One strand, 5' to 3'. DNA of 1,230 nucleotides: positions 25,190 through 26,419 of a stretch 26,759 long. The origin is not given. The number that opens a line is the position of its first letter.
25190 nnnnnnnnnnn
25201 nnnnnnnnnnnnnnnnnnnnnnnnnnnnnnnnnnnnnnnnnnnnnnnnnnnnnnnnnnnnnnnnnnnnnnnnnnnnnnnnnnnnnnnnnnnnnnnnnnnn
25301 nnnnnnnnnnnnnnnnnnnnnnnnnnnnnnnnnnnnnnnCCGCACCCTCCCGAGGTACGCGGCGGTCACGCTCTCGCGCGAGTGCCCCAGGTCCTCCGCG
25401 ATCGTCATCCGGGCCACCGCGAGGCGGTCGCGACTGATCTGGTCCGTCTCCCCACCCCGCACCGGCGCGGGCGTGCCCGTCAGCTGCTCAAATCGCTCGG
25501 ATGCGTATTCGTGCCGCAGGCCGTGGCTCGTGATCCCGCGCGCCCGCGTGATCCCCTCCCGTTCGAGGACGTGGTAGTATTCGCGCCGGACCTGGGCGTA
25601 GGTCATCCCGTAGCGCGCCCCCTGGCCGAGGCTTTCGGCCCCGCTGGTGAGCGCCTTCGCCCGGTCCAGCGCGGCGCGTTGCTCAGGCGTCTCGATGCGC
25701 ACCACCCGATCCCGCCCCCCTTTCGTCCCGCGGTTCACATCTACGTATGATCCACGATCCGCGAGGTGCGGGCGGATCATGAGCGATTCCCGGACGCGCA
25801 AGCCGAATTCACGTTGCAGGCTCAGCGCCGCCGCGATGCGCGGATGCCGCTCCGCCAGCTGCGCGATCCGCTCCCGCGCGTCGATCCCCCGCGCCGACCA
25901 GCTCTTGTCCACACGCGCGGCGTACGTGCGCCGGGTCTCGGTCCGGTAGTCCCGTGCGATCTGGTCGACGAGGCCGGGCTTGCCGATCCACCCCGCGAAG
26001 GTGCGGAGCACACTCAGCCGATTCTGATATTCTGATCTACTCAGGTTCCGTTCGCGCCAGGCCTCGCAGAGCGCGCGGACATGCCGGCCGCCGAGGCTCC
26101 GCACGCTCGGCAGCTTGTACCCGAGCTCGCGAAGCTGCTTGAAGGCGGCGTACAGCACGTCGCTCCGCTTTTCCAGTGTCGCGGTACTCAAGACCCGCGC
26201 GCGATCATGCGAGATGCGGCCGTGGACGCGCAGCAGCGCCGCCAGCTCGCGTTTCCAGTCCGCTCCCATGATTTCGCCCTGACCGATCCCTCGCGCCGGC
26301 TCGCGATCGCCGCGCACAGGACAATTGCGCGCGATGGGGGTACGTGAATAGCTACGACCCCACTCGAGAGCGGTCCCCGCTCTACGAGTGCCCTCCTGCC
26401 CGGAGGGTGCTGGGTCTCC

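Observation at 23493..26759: Integrative element with two intact tyrosine recombinases in one coupled operon; the second may be a relaxase or replication initiator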

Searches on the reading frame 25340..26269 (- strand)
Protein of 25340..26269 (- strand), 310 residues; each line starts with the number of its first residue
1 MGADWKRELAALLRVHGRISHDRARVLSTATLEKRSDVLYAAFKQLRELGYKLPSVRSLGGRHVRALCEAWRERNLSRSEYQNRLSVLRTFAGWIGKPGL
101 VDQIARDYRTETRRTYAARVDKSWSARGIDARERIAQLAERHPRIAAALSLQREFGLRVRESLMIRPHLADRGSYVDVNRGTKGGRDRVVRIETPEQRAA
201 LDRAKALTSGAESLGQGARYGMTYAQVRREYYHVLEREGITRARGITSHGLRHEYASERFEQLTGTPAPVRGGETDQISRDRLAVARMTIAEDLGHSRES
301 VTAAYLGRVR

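Call 6: search_protein_families(library=pfam, proteins=[window:25340-26269:-], max_evalue=0.1)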
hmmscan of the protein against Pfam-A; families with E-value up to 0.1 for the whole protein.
window:25340-26269:- (310 aa): 5 families
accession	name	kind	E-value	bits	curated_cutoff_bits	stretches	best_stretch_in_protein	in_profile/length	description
PF12835.12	Integrase_1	-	1.4e-08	35.2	23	1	137-257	25-148/149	Integrase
PF12834.13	Phage_int_SAM_2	-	5e-07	30.6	22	1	28-97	18-87/91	Phage integrase, N-terminal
PF00589.27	Phage_integrase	-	0.00012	22.3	27.1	1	137-258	13-139/172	Phage integrase family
PF02899.23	Phage_int_SAM_1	-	0.075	13.8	22.3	0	24-93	11-77/83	Phage integrase, N-terminal SAM-like domain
PF17660.6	BTRD1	-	0.097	13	23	0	40-58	16-34/50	Polyglycine hydrolase-like, structural repeat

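Call 7: search_protein_families(library=ncbifam, proteins=[window:25340-26269:-], max_evalue=0.1)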
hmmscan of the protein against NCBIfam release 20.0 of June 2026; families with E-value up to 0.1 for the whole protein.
window:25340-26269:- (310 aa): 2 families
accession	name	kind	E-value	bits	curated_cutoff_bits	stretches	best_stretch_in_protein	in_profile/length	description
TIGR02224.1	recomb_XerC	equivalog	4.2e-07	29.6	335.15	1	24-259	10-249/295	tyrosine recombinase XerC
NF040815.2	recomb_XerA_Arch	equivalog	4.8e-07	29.6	220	1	61-260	40-227/263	site-specific tyrosine recombinase/integron integrase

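Call 8: search_protein_families(library=phrogs, proteins=[window:25340-26269:-], max_evalue=0.01)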
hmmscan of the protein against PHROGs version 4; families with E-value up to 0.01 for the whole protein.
window:25340-26269:- (310 aa): 2 families
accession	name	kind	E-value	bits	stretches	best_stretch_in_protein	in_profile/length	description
phrog_1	-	integration and excision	2.4e-08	34.7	1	40-305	190-432/611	integrase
phrog_216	-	integration and excision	4.8e-07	30.1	1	140-257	71-193/301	integrase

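Call 11: find_homologous_proteins(query=window:25340-26269:-)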
Query window:25340-26269:- (310 aa): 682 proteins with E <= 0.001 among 8000 candidates; the best 120 are listed.
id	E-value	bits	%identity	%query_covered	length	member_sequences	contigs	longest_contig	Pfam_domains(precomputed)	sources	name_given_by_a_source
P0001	3.1e-195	665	100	100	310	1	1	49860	PF12835.13,PF12834.14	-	-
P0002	2.1e-163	561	84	99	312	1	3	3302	PF12835.13,PF12834.14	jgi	jgi:integrase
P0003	1.5e-161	555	81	99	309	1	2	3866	PF12835.13,PF12834.14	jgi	jgi:integrase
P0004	8.6e-146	503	75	99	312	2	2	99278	PF12835.13,PF12834.14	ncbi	-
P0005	4.4e-143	494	73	100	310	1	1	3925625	PF12835.13,PF12834.14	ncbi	ncbi:integrase domain-containing protein [Nitrospira sp. Kam-Ns4a]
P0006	3.4e-133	461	71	98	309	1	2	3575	PF12835.13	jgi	-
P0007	5.6e-107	375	61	98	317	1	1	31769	PF12835.13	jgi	jgi:integrase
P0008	2.3e-91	324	51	98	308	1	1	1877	PF12835.13,PF12834.14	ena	-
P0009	5.7e-91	323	52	98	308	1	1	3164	PF12835.13,PF12834.14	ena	-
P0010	1.8e-90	321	52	98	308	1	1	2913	PF12835.13,PF12834.14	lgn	-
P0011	5.4e-90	320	53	99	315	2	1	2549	PF12835.13,PF12834.14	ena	-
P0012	1.0e-89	319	53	99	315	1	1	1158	PF12835.13,PF12834.14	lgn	-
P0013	7.1e-89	316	53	98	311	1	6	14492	PF12835.13,PF00589.28,PF12834.14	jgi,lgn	jgi:integrase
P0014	8.2e-89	316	51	98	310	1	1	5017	PF12835.13,PF12834.14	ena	-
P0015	1.2e-88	315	51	98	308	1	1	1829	PF12835.13,PF12834.14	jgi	jgi:integrase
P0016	2.0e-88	315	52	98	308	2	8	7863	PF12835.13,PF12834.14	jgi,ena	-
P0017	2.8e-88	314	51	98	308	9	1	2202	PF12835.13,PF12834.14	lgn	-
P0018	4.2e-88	313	51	98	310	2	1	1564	PF12835.13,PF12834.14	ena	-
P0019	6.1e-88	313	52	98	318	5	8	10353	PF12835.13,PF12834.14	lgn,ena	-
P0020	6.7e-88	313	51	99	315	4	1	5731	PF12835.13,PF12834.14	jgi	jgi:integrase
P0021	7.0e-88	313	51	98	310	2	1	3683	PF12835.13,PF12834.14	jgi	-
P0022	8.8e-88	312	51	98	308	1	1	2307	PF12835.13,PF12834.14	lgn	-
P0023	1.7e-87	312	50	98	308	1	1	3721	PF12835.13,PF12834.14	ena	-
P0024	2.0e-87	311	51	98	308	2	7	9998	PF12835.13,PF12834.14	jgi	-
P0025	2.3e-87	311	51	98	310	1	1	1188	PF12835.13,PF12834.14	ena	-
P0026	2.6e-87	311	52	98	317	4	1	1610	PF12835.13,PF12834.14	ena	-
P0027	2.7e-87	311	50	98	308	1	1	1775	PF12835.13,PF12834.14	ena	-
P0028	2.9e-87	311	51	99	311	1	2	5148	PF12835.13,PF12834.14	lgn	-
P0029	4.4e-87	310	51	99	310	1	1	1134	PF12835.13,PF12834.14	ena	-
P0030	4.6e-87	310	51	98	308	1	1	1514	PF12835.13,PF12834.14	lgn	-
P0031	6.4e-87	310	50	98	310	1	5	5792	PF12835.13,PF12834.14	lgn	-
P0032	6.6e-87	310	50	98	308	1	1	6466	PF12835.13,PF12834.14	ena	-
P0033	1.1e-86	309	51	99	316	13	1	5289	PF12835.13,PF12834.14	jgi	jgi:integrase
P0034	1.3e-86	309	50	98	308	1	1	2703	PF12835.13,PF12834.14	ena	-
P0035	3.4e-86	307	50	98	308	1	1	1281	PF12835.13,PF12834.14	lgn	-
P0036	4.2e-86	307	50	98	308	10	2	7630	PF12835.13,PF12834.14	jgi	jgi:integrase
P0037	4.4e-86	307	51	98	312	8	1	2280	PF12835.13,PF12834.14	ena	-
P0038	5.4e-86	307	50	98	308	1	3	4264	PF12835.13,PF12834.14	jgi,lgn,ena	-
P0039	6.4e-86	306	51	98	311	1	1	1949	PF12835.13,PF12834.14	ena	-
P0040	6.9e-86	306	50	98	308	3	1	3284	PF12835.13,PF12834.14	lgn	-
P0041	1.0e-85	306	50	98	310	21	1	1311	PF12835.13,PF12834.14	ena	-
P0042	1.1e-85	305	50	98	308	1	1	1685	PF12835.13,PF12834.14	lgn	-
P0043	1.1e-85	305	49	98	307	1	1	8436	PF12835.13,PF12834.14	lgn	-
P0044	1.3e-85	305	51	99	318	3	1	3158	PF12835.13,PF12834.14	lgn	-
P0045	1.3e-85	305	51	98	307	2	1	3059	PF12835.13,PF12834.14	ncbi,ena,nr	ncbi:MAG TPA: integrase domain-containing protein [Opitutaceae bacterium]|nr:integrase domain-contai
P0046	1.5e-85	305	51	99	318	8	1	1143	PF12835.13,PF12834.14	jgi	jgi:integrase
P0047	1.5e-85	305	50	98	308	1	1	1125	PF12835.13,PF12834.14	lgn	-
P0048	1.6e-85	305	51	98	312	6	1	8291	PF12835.13,PF12834.14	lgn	-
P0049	1.7e-85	305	52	98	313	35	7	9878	PF12835.13,PF00589.28,PF12834.14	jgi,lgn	jgi:site-specific recombinase XerD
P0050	1.7e-85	305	50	98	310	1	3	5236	PF12835.13,PF12834.14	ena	-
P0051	2.4e-85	304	50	98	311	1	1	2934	PF12835.13,PF12834.14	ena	-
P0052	2.7e-85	304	51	98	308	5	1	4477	PF12835.13,PF12834.14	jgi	jgi:integrase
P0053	2.9e-85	304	50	98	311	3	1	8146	PF12835.13,PF12834.14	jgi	jgi:integrase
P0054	3.5e-85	304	51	98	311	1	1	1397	PF12835.13,PF12834.14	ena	-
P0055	4.1e-85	304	50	99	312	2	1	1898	PF12835.13,PF12834.14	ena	-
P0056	4.5e-85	304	50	98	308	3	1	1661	PF12835.13,PF12834.14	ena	-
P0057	4.8e-85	303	51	99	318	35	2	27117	PF12835.13,PF12834.14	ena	-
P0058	5.9e-85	303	51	99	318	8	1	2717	PF12835.13,PF12834.14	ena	-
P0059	7.9e-85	303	50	100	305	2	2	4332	PF12835.13,PF12834.14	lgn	-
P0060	9.2e-85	303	50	98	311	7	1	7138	PF12835.13,PF00589.28,PF12834.14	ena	-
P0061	9.2e-85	302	50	98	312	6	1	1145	PF12835.13,PF12834.14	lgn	-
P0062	9.6e-85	302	51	99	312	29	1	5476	PF12835.13,PF12834.14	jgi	-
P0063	1.2e-84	302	50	98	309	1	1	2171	PF12835.13,PF12834.14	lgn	-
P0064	1.3e-84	302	49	98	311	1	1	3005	PF12835.13,PF12834.14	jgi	jgi:integrase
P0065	1.6e-84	302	50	98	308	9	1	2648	PF12835.13,PF12834.14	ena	-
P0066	2.3e-84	301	52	98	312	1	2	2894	PF12835.13,PF12834.14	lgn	-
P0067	2.3e-84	301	50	98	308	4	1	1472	PF12835.13,PF12834.14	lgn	-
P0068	3.0e-84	301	52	99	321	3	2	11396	PF12835.13,PF12834.14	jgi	-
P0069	4.3e-84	300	51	98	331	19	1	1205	PF12835.13,PF12834.14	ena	-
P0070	4.9e-84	300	50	98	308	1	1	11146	PF12835.13,PF12834.14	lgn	-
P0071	5.3e-84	300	49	98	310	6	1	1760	PF12835.13,PF12834.14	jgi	-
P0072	5.7e-84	300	50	99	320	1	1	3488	PF12835.13,PF12834.14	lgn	-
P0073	6.5e-84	300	51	99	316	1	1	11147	PF12835.13,PF12834.14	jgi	jgi:integrase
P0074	8.5e-84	299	51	98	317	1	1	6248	PF12835.13,PF12834.14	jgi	jgi:integrase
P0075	1.0e-83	299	50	98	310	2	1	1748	PF12835.13,PF12834.14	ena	-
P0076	1.2e-83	299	51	98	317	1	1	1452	PF12835.13,PF00589.28,PF12834.14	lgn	-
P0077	1.2e-83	299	50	98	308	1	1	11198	PF12835.13,PF12834.14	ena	-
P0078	1.3e-83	299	49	99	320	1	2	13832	PF12835.13,PF12834.14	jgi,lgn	jgi:integrase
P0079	2.2e-83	298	51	98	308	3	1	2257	PF12835.13,PF12834.14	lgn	-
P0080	3.2e-83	297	49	98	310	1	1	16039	PF12835.13,PF12834.14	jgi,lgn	jgi:integrase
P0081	3.4e-83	297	50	99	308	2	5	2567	PF12835.13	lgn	-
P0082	4.0e-83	297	51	98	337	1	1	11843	PF12835.13,PF12834.14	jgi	jgi:integrase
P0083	4.8e-83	297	50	98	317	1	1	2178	PF12835.13,PF12834.14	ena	-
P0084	5.6e-83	297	50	99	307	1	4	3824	PF12835.13,PF00589.28,PF12834.14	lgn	-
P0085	7.7e-83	296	52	99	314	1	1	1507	PF12835.13,PF00589.28,PF12834.14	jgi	jgi:integrase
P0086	7.8e-83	296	50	98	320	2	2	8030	PF12835.13,PF12834.14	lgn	-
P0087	8.7e-83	296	50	98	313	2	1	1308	PF12835.13,PF00589.28,PF12834.14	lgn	-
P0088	1.1e-82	296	50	99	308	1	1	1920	PF12835.13,PF12834.14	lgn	-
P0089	1.2e-82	296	53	99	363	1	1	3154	PF12835.13,PF12834.14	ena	-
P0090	1.3e-82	295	50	95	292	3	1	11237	PF12835.13,PF12834.14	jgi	jgi:integrase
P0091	1.3e-82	295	50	98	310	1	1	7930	PF12835.13,PF12834.14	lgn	-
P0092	1.4e-82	295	48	98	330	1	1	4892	PF12835.13,PF12834.14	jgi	jgi:integrase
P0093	2.0e-82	295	51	98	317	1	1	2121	PF12835.13,PF12834.14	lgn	-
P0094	3.4e-82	294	49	98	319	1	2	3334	PF12835.13,PF12834.14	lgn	-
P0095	3.7e-82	294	50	98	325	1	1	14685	PF12835.13,PF12834.14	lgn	-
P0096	7.3e-82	293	48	98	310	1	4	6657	PF12835.13,PF12834.14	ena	-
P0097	7.3e-82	293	47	98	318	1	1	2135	PF12835.13,PF12834.14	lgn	-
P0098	8.1e-82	293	50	98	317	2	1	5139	PF12835.13,PF12834.14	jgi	jgi:integrase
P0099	9.3e-82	293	50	98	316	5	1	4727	PF12835.13,PF12834.14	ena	-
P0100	1.2e-81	292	50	98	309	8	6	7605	PF12835.13,PF12834.14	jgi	-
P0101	1.5e-81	292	48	99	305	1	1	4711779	PF12835.13,PF12834.14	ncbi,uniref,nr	ncbi:Fis family transcriptional regulator [Pseudolysobacter antarcticus]|uniref:Fis family transcrip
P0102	1.5e-81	292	50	99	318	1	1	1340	PF12835.13,PF12834.14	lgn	-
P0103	2.5e-81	291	50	98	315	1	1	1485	PF12835.13,PF12834.14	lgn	-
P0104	3.4e-81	291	48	100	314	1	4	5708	PF12835.13,PF12834.14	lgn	-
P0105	5.1e-81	290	50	98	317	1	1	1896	PF12835.13,PF12834.14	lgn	-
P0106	5.7e-81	290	49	99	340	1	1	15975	PF12835.13,PF12834.14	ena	-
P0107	6.1e-81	290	50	98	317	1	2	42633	PF12835.13,PF12834.14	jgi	jgi:site-specific recombinase XerD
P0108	8.0e-81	290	49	98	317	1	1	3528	PF12835.13,PF12834.14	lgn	-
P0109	8.1e-81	290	50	98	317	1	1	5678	PF12835.13,PF12834.14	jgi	jgi:integrase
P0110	8.1e-81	290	50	98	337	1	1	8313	PF12835.13,PF12834.14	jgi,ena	-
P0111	8.5e-81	289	49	98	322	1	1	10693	PF12835.13,PF12834.14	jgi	jgi:integrase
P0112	1.1e-80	289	48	97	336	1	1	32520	PF12835.13,PF12834.14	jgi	jgi:integrase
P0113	1.3e-80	289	48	99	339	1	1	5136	PF12835.13,PF12834.14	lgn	-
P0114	1.8e-80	288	50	98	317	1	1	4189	PF12835.13,PF00589.28,PF12834.14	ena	-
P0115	1.9e-80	288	49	98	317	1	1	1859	PF12835.13,PF12834.14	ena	-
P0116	1.9e-80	288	50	98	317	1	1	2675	PF12835.13,PF12834.14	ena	-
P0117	2.6e-80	288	50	98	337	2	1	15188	PF12835.13,PF12834.14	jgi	jgi:integrase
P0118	3.8e-80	287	51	96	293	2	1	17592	PF12835.13,PF12834.14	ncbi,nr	ncbi:MAG TPA: phage integrase N-terminal domain-containing protein [Steroidobacteraceae bacterium]|n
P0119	4.5e-80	287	49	98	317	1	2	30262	PF12835.13,PF12834.14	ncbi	ncbi:MAG: phage integrase N-terminal domain-containing protein [Steroidobacteraceae bacterium]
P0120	5.2e-80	287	50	98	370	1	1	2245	PF12835.13,PF12834.14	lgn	-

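Call 12: find_encoding_contigs(protein=P0001, flank=10000, max_places=4)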
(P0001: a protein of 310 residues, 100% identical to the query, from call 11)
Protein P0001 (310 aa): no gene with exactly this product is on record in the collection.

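Call 13: find_encoding_contigs(protein=P0005, flank=10000, max_places=4)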
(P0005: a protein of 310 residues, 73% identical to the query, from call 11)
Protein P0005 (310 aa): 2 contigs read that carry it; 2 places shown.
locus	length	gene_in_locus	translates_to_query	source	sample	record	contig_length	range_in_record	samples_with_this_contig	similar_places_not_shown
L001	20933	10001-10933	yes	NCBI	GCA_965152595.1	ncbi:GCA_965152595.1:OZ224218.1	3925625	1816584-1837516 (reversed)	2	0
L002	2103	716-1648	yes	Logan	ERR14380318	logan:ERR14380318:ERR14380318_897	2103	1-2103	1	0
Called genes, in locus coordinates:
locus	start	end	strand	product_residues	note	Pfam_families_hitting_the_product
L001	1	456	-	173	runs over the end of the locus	PF12796:Ank_2, PF13637:Ank_4 (weak), PF00023:Ank (weak), PF13637:Ank_4, PF13857:Ank_5 (weak), PF00023:Ank (weak), PF13606:Ank_3 (weak)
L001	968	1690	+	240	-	PF00691:OmpA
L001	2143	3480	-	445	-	PF00078:RVT_1, PF08388:GIIM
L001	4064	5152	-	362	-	PF05559:DUF763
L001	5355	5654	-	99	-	-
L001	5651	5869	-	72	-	PF09720:Unstab_antitox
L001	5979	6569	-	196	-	-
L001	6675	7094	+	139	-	-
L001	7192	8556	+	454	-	-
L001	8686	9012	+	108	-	-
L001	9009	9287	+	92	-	-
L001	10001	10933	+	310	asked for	PF12834:Phage_int_SAM_2 (weak), PF12835:Integrase_1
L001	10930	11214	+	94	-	-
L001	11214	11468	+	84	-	PF12728:HTH_17 (weak)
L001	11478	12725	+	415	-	PF14659:Phage_int_SAM_3 (weak), PF22022:Phage_int_M (faint), PF00589:Phage_integrase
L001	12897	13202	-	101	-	PF00076:RRM_1, PF13893:RRM_5 (weak)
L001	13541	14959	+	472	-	-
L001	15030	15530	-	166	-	PF13671:AAA_33 (weak), PF01202:SKI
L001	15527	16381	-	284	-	PF08501:Shikimate_dh_N, PF18317:SDH_C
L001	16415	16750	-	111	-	PF18914:DUF5666 (weak)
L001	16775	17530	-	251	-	PF00106:adh_short, PF08659:KR, PF13561:adh_short_C2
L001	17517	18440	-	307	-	PF14801:TrmI-like_N, PF08704:GCD14, PF01135:PCMT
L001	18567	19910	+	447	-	PF25145:NfeD1b_N, PF24961:NfeD_membrane, PF01957:NfeD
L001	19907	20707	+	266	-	PF01145:Band_7, PF13421:Band_7_1 (weak)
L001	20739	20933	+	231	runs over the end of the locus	PF02254:TrkA_N, PF03446:NAD_binding_2 (weak), PF03807:F420_oxidored (faint), PF02080:TrkA_C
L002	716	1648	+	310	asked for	PF12834:Phage_int_SAM_2 (weak), PF12835:Integrase_1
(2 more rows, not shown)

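Call 14: find_encoding_contigs(protein=P0004, flank=10000, max_places=4)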
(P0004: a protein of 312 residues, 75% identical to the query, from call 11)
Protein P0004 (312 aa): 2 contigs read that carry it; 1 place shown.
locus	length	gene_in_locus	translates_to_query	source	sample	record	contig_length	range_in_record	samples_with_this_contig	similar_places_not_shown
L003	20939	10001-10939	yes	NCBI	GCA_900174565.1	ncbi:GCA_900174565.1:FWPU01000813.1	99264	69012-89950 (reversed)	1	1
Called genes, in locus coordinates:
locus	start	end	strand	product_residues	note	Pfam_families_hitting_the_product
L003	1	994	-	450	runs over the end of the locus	PF05977:MFS_3, PF07690:MFS_1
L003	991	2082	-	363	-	PF13439:Glyco_transf_4, PF13579:Glyco_trans_4_4, PF00534:Glycos_transf_1, PF13692:Glyco_trans_1_4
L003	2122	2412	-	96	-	-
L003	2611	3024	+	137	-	PF00072:Response_reg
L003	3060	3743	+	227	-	PF05227:CHASE3 (weak)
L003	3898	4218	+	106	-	PF07238:PilZ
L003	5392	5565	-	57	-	-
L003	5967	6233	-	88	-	PF05016:ParE_toxin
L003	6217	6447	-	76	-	-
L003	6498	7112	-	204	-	-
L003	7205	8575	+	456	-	-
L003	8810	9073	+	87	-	-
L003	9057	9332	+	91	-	-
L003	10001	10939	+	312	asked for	PF12834:Phage_int_SAM_2 (weak), PF12835:Integrase_1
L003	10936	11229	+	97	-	-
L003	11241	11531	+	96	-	PF12728:HTH_17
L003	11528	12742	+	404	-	PF00589:Phage_integrase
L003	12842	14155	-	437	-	PF00709:Adenylsucc_synt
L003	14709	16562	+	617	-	PF00005:ABC_tran, PF02367:TsaE (faint), PF02463:SMC_N (faint), PF03193:RsgA_GTPase (faint), PF13191:AAA_16 (faint), PF12848:ABC_tran_Xtn, PF00005:ABC_tran, PF16326:ABC_tran_CTD, +5 more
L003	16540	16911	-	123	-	PF07238:PilZ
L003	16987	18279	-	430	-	PF00158:Sigma54_activat (faint), PF05496:RuvB_N, PF13191:AAA_16 (faint), PF00004:AAA, PF07728:AAA_5 (faint), PF16193:AAA_assoc_2, PF12002:MgsA_C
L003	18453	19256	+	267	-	PF03096:Ndr, PF00561:Abhydrolase_1, PF12146:Hydrolase_4, PF12697:Abhydrolase_6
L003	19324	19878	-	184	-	PF01227:GTP_cyclohydroI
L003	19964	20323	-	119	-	PF01242:PTPS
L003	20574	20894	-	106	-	PF01521:Fe-S_biosyn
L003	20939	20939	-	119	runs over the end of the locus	PF00111:Fer2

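Call 21: search_dna_similar(query=window:25340-26269:-, collection=plasmids, mode=protein, max_rows=30, max_evalue=0.001)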
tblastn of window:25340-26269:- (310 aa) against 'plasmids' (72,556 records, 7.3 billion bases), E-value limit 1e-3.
Records with a match: 218; places in all: 228; records where one place covers at least 80% of the query: 179.
Best place of each record, by identity: <60% 218.
By first word of the organism name: Acinetobacter 40; Burkholderia 31; Cupriavidus 21; Paraburkholderia 14; Aeromonas 12; Ralstonia 6; Agrobacterium 6; Francisella 6; Shewanella 5; Caballeronia 4; and 42 more.
By predicted mobility (MOB-suite, as given by PLSDB): non-mobilizable 134; conjugative 56; mobilizable 28.
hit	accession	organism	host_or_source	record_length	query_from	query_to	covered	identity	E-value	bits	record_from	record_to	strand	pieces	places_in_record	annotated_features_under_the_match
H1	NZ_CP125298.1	Paraburkholderia sabiae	Mimosa caesalpiniifolia,cell ...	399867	1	306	99%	39.2%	4e-49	182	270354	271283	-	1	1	integrase domain-containing protein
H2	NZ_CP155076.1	Paraburkholderia sp. PREW-6R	single cell,Phlox subulata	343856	1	306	99%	39.0%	4e-50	185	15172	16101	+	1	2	integrase domain-containing protein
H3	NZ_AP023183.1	Paraburkholderia sp. PGU19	Physopelta gutta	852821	1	307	99%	38.5%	6e-51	187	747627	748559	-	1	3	integrase domain-containing protein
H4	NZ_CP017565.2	Paraburkholderia sprentiae WSM5005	Lebeckia ambigua,root nodule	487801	1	307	99%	38.5%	3e-44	168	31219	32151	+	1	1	phage integrase N-terminal domain-containing protein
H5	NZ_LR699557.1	Paraburkholderia dioscoreae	-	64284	1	306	99%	38.6%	2e-46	174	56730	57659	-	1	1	integrase domain-containing protein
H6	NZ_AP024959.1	Paraburkholderia terrae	-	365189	14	306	95%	40.2%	2e-44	169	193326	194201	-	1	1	phage integrase N-terminal domain-containing protein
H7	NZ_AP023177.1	Paraburkholderia largidicola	Physopelta gutta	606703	14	306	95%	40.2%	1e-43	166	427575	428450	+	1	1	helix-turn-helix domain-containing protein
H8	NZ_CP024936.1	Paraburkholderia graminis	soil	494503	14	306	95%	39.9%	3e-41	159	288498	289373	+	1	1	integrase domain-containing protein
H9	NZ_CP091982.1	Burkholderia vietnamiensis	Homo sapiens,clinical isolate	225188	1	306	99%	38.2%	3e-45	171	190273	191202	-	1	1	integrase domain-containing protein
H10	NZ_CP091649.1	Burkholderia aenigmatica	-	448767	25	306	91%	41.1%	2e-43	166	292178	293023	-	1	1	integrase domain-containing protein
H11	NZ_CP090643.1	Burkholderia contaminans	sheep,milk,milk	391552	5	307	98%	38.1%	2e-43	166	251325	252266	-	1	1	site-specific integrase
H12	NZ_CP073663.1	Burkholderia contaminans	Homo sapiens,blood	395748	5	307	98%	38.1%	2e-43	166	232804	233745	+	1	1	site-specific integrase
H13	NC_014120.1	Paraburkholderia atlantica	-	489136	1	306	99%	37.6%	5e-41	159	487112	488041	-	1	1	phage integrase N-terminal domain-containing protein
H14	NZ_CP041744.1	Paraburkholderia megapolitana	-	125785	11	310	97%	38.3%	4e-44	167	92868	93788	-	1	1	integrase domain-containing protein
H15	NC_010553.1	Burkholderia ambifaria MC40-6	-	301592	25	306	91%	40.8%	6e-44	167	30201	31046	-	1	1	integrase domain-containing protein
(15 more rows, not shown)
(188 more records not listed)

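Call 22: search_dna_similar(query=window:25340-26269:-, collection=phages, mode=protein, max_rows=15, max_evalue=0.001)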
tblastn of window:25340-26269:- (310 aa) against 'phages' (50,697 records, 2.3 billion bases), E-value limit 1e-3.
Records with a match: 2; places in all: 2; records where one place covers at least 80% of the query: 0.
Best place of each record, by identity: <60% 2.
By first word of the organism name: Bacteriophage 1; Salmonella 1.
By host as written in the record: - 1; Salmonella enterica subsp. enterica serovar Kentucky 1.
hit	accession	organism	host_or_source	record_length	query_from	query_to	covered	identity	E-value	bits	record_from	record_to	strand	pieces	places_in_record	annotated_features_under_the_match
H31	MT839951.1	Bacteriophage sp.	human fecal samples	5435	138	310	56%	30.6%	8e-4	47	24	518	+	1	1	record has no annotation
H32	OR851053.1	Salmonella phage S.Kent 1-2-1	Salmonella enterica subsp. enterica ...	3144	144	307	53%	32.1%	7e-11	69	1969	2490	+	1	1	record has no annotation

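Call 23: get_annotated_region(hit=H32, flank=3000)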
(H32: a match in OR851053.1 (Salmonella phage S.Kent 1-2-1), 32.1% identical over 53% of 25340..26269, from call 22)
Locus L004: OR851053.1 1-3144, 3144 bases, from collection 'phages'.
description: UNVERIFIED_ORG: Salmonella phage S.Kent 1-2-1 clone NODE_181_length_3144_cov_3.637431 genomic sequence.
organism: Salmonella phage S.Kent 1-2-1 (NCBI taxid 3113840)
taxonomy: Viruses
host: Salmonella enterica subsp. enterica serovar Kentucky; source: wastewater; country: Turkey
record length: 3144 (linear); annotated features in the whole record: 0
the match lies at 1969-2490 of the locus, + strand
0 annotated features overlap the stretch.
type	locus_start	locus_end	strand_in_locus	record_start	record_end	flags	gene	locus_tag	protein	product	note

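Call 27: search_protein_families(library=pfam, proteins=[L004:1528-2490:+, L004:2494-2790:+], max_evalue=0.1)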
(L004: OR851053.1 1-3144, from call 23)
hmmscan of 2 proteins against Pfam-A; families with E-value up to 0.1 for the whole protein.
L004:1528-2490:+ (321 aa): 2 families
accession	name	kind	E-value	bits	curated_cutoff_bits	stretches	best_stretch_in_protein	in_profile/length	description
PF12835.12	Integrase_1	-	4e-11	43.5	23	1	141-254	22-147/149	Integrase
PF00589.27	Phage_integrase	-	0.00095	19.4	27.1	1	143-254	18-137/172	Phage integrase family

L004:2494-2790:+ (99 aa): 0 families
